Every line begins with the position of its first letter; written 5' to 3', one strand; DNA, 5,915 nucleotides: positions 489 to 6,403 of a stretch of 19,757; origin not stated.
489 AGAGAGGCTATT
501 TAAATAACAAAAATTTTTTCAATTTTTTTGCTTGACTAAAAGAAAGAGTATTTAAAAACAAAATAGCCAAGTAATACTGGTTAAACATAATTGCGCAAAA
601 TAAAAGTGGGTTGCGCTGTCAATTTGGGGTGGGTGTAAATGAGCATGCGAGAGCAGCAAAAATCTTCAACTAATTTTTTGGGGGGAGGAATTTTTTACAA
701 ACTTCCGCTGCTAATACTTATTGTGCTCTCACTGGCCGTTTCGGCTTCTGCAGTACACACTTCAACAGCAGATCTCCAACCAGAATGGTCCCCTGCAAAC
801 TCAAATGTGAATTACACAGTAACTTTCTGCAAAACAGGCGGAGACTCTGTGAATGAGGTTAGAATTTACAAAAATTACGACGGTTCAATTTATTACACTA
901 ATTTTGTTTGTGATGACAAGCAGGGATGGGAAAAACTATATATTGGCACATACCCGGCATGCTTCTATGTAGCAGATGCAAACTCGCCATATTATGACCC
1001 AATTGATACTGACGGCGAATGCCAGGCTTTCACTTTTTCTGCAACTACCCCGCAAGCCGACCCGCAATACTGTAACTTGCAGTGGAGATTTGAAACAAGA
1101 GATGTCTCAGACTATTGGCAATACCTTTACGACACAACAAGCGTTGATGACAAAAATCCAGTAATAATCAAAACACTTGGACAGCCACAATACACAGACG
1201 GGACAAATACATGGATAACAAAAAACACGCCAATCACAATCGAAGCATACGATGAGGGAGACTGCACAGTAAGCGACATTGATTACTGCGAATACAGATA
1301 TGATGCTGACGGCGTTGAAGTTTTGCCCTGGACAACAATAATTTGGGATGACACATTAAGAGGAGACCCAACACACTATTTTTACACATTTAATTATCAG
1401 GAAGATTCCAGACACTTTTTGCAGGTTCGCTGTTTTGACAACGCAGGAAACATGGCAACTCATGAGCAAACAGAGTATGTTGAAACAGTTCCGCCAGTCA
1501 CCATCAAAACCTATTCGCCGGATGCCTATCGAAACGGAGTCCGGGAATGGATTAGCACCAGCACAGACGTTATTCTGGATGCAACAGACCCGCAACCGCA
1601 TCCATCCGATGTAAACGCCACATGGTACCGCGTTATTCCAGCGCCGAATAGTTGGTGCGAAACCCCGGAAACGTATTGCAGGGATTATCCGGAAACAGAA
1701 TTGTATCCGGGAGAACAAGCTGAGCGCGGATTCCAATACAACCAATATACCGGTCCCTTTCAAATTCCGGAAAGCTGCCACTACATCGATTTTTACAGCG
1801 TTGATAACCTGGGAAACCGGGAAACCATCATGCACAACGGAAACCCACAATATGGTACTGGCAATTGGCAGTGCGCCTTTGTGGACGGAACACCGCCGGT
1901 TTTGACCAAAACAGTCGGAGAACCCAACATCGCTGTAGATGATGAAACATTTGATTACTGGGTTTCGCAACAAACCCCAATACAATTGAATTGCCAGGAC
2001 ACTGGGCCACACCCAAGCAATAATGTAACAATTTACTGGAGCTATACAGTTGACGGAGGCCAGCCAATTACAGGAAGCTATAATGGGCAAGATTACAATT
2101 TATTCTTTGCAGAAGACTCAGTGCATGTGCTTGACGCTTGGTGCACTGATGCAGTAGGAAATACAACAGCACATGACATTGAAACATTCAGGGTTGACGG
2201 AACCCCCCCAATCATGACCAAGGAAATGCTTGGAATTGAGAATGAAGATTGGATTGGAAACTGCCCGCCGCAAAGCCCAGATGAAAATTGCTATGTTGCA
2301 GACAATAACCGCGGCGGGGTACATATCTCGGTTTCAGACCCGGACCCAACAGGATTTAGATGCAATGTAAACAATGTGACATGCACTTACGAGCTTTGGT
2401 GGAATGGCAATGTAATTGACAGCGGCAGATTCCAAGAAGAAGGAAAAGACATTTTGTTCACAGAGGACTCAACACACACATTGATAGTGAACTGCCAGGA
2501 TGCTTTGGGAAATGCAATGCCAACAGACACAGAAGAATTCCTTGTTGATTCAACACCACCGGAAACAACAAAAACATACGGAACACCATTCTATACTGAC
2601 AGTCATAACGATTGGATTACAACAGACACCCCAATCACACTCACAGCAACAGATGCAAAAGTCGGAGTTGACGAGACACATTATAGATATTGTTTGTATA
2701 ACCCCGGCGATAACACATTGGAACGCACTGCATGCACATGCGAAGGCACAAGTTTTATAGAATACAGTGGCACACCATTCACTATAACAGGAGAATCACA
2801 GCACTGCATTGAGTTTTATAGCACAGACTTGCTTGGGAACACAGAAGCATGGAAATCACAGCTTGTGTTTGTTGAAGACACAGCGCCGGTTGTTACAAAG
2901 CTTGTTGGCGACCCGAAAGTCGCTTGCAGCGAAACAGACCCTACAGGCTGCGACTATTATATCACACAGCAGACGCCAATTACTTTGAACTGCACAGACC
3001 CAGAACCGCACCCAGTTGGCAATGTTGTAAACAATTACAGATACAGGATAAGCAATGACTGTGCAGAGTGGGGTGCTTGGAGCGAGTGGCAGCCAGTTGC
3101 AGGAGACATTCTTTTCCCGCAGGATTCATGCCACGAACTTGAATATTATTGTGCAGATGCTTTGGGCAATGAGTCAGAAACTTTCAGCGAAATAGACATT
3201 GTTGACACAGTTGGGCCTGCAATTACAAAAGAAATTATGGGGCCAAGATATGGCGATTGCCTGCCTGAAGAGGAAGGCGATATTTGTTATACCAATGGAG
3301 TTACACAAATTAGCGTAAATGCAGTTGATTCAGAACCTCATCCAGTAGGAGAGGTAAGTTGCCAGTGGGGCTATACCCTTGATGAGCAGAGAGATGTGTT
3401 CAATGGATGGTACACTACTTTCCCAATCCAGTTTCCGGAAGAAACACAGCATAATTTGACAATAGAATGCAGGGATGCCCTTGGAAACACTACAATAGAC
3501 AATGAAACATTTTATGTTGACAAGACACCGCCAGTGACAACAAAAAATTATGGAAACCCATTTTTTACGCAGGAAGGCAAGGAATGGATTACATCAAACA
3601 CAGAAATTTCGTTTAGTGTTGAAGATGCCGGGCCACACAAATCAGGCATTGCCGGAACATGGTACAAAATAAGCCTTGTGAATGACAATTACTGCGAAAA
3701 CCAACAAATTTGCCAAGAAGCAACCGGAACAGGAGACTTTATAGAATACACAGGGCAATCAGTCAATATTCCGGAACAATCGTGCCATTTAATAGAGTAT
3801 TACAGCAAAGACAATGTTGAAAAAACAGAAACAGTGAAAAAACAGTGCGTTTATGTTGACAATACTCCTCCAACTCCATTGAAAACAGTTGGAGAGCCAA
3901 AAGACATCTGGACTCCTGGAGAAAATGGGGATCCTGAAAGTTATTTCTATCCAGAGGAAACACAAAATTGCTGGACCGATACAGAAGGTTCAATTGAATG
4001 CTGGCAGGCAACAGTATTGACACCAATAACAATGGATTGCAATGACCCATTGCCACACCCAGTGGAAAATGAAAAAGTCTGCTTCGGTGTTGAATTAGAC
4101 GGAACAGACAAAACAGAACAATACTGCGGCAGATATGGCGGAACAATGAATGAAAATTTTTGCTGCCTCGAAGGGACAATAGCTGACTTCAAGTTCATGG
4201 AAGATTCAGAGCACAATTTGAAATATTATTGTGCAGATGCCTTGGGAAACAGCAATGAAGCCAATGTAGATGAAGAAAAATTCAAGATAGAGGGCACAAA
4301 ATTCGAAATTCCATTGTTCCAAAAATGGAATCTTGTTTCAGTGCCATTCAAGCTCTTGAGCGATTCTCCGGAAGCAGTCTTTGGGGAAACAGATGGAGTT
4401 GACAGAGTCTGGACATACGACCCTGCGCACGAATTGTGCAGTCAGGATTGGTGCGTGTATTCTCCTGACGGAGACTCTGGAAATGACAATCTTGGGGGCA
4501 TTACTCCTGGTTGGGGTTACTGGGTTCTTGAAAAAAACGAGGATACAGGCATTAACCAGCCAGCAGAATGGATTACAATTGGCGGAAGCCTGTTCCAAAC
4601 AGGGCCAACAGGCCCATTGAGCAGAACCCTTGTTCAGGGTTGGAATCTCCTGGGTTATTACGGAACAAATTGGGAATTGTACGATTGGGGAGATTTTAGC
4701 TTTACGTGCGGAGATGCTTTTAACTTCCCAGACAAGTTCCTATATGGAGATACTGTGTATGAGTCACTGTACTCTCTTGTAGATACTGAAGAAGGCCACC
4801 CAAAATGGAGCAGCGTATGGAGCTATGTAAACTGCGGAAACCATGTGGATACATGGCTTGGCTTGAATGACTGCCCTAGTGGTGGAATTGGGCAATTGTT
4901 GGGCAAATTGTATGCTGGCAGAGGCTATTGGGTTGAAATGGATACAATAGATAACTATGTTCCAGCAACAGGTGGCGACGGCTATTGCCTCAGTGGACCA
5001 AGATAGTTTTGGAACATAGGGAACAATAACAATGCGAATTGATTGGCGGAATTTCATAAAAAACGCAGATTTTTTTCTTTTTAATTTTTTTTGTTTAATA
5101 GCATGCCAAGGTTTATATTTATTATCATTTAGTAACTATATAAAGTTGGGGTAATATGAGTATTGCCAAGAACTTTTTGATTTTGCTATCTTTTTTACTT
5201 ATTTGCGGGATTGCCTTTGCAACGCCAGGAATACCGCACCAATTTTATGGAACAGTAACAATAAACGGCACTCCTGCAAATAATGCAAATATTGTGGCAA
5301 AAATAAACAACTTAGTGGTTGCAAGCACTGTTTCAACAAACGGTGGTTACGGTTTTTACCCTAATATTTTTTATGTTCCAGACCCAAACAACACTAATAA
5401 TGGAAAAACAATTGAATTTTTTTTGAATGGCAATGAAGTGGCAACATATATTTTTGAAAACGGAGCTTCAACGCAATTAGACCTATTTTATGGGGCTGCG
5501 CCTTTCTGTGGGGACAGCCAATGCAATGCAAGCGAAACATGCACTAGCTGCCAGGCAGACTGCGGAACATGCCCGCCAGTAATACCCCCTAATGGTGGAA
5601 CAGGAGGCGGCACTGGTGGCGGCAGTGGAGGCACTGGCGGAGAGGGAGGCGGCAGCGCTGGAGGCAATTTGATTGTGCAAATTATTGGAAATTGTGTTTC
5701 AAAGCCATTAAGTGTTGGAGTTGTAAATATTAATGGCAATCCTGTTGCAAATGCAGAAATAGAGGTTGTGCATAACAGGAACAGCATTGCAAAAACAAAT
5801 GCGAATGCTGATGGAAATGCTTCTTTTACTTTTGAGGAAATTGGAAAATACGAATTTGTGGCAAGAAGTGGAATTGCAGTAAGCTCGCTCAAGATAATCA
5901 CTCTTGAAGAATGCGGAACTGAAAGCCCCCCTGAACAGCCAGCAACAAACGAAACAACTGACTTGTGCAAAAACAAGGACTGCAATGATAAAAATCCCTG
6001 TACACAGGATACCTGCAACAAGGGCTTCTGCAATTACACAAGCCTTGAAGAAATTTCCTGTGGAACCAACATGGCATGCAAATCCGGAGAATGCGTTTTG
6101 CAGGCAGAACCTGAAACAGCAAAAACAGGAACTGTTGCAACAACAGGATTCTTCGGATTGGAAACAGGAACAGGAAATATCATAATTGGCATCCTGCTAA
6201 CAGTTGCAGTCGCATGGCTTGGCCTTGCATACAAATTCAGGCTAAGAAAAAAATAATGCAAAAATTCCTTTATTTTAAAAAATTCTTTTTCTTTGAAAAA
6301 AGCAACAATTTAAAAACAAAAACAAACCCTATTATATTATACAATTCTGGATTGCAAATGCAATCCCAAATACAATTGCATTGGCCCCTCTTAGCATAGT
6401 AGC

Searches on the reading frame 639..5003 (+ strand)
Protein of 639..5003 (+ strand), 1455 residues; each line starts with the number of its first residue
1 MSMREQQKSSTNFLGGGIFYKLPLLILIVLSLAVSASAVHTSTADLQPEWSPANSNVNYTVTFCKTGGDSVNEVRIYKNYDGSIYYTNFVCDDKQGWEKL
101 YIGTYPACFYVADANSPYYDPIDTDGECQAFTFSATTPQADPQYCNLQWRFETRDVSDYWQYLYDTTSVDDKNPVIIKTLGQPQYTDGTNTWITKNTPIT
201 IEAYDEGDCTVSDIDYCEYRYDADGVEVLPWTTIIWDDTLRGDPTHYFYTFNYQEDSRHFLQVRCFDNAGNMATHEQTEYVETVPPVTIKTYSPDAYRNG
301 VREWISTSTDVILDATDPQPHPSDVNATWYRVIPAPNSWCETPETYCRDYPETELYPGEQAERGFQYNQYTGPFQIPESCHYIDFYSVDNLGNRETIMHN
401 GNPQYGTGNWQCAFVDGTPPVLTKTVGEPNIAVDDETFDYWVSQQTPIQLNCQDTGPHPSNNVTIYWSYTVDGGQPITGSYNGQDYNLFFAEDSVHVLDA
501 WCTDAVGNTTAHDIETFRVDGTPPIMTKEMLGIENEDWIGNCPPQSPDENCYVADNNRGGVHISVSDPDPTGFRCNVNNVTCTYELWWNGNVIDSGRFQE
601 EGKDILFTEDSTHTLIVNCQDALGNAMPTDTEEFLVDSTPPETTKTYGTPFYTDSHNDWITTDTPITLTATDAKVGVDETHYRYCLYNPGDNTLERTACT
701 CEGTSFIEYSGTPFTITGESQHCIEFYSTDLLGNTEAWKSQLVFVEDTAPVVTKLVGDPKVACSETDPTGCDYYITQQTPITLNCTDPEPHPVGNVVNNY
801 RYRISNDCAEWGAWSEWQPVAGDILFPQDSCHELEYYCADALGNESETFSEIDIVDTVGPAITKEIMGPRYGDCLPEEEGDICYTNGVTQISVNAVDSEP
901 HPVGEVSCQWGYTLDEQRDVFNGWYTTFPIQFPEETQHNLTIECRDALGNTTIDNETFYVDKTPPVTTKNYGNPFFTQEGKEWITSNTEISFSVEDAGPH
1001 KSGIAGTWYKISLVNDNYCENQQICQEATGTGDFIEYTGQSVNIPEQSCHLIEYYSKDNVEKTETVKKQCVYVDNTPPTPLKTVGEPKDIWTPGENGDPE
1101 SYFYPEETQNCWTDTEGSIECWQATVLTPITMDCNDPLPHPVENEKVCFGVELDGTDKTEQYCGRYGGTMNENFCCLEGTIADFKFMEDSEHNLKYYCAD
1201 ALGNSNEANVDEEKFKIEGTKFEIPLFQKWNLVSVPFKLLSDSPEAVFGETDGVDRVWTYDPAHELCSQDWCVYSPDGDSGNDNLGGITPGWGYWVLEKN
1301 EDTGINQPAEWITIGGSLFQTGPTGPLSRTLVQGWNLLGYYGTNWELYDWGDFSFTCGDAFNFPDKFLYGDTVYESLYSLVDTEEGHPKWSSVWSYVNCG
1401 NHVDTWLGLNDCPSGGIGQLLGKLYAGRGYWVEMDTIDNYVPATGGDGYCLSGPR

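Call 9: search_protein_families(library=pfam, proteins=[window:639-5003:+], max_evalue=0.001)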
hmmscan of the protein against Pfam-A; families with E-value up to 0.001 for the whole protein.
window:639-5003:+ (1455 aa): 1 family
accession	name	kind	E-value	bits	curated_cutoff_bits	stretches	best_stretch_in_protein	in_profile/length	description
PF19077.6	Big_13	-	7e-05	23.7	27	0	923-961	63-101/102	Bacterial Ig-like domain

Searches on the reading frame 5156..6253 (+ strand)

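Call 9: search_protein_families(library=pfam, proteins=[window:5156-6253:+], max_evalue=0.001)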
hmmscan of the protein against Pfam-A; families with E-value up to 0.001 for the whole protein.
window:5156-6253:+ (366 aa): 3 families
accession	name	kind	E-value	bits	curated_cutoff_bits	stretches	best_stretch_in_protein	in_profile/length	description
PF13620.12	CarboxypepD_reg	-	8e-07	29.8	32.3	1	189-249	6-68/82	Carboxypeptidase regulatory-like domain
PF10670.15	DUF4198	-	2.6e-05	24.9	34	1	189-237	152-206/209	Domain of unknown function (DUF4198)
PF20598.4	DUF6795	-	2.8e-05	24.8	27.4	0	188-229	3-46/103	Domain of unknown function (DUF6795)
